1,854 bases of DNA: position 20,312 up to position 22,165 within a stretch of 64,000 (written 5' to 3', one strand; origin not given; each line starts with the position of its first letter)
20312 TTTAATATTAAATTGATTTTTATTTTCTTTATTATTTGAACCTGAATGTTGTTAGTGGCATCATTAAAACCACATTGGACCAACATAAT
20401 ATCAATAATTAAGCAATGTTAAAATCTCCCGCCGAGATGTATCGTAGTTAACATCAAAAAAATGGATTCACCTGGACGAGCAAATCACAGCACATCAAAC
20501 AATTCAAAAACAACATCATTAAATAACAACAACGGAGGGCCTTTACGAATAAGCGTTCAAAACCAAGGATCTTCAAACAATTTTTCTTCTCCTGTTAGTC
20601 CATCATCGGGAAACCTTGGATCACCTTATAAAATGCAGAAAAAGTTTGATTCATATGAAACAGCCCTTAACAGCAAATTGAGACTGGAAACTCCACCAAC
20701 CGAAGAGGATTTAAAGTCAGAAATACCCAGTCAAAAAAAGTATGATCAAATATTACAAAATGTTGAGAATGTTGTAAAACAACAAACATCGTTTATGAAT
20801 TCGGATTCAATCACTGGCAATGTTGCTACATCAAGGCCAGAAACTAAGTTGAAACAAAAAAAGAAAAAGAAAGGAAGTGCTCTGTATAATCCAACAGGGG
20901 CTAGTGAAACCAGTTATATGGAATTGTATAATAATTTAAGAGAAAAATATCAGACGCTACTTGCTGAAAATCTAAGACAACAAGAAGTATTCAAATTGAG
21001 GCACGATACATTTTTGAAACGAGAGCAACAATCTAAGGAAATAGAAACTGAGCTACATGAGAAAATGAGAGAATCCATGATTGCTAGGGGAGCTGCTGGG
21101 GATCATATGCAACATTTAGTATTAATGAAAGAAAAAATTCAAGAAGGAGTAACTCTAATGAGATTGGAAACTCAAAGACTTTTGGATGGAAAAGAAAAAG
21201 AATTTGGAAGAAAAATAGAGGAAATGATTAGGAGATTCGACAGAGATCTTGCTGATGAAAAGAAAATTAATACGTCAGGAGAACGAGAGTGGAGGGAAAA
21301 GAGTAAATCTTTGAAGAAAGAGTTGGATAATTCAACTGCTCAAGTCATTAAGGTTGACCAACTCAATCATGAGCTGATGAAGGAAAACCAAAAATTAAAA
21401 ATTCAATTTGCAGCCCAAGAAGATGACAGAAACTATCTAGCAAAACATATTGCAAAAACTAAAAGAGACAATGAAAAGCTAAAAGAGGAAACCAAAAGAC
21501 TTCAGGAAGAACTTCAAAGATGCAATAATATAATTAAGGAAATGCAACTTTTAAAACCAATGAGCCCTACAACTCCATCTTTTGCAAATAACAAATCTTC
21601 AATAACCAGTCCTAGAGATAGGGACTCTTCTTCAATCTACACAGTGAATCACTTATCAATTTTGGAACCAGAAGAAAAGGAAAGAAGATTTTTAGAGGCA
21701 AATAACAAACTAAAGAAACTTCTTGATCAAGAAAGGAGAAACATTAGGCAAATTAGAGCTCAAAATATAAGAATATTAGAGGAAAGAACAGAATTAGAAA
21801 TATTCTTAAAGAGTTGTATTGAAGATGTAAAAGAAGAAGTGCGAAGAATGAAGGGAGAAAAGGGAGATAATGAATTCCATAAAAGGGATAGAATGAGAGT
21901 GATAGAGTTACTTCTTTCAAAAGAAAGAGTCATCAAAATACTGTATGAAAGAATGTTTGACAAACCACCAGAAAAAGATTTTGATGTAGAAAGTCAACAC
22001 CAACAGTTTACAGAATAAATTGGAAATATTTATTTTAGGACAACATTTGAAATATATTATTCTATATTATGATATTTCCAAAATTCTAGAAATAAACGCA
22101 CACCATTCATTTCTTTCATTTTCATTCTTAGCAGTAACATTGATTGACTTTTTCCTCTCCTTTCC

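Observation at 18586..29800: Three copies of the palindromic E2F-type element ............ positioned just upstream of start codons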

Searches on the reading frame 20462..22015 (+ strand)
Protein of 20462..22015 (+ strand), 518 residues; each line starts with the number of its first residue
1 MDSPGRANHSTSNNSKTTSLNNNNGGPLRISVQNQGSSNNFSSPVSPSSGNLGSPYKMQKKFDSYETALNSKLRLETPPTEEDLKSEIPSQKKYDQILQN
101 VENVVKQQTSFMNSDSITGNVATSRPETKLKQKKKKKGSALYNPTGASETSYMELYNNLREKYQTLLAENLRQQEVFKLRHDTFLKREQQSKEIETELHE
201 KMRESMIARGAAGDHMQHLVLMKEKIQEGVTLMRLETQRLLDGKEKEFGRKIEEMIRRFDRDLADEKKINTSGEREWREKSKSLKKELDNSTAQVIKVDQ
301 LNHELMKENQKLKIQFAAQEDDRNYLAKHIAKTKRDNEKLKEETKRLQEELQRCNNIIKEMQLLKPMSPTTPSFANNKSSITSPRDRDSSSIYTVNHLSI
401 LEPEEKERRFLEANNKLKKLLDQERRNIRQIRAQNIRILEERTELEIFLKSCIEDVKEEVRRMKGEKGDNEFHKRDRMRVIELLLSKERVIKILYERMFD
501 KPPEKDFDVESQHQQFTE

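Call 11: search_protein_families(library=pfam, proteins=[window:20462-22015:+], max_evalue=0.01)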
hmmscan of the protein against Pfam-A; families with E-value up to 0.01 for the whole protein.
window:20462-22015:+ (518 aa): 0 families

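Call 37: search_solved_structures(query=window:20462-22015:+, max_evalue=0.1)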
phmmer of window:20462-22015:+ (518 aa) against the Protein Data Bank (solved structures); distinct sequences matched with E-value up to 0.1: 0.

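Call 62: list_cluster_members(proteins=[window:20462-22015:+, window:51140-54145:+, window:41824-45456:+, window:55194-56972:+, window:40452-41792:+, window:9720-11417:+])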
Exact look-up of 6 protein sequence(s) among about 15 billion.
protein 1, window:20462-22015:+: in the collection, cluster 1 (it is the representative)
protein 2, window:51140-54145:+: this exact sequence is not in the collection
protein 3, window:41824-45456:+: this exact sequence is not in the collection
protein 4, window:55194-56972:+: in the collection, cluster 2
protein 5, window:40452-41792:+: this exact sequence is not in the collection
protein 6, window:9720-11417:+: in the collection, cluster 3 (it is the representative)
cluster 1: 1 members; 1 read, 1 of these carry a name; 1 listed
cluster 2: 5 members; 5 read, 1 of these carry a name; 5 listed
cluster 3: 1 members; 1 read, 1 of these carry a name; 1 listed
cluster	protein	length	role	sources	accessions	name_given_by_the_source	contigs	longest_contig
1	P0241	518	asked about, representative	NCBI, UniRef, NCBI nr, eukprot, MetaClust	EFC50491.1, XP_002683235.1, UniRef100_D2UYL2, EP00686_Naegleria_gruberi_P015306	predicted protein [Naegleria gruberi] | Predicted protein n=1 Tax=Naegleria gruberi TaxID=5762 RepID=D2UYL2_NAEGR | uncharacterized protein NAEGRDRAFT_45205 [Naegleria gruberi]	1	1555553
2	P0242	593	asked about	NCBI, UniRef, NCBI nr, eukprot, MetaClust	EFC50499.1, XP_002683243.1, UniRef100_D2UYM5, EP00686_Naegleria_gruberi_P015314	predicted protein [Naegleria gruberi] | Predicted protein n=1 Tax=Naegleria gruberi TaxID=5762 RepID=D2UYM5_NAEGR | uncharacterized protein NAEGRDRAFT_61522 [Naegleria gruberi]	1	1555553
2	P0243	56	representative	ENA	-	-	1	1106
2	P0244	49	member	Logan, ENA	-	-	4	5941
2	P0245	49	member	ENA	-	-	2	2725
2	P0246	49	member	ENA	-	-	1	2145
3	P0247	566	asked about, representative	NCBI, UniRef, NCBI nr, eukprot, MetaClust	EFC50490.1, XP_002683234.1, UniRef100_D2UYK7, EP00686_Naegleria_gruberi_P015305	predicted protein [Naegleria gruberi] | Predicted protein n=1 Tax=Naegleria gruberi TaxID=5762 RepID=D2UYK7_NAEGR | uncharacterized protein NAEGRDRAFT_45201 [Naegleria gruberi]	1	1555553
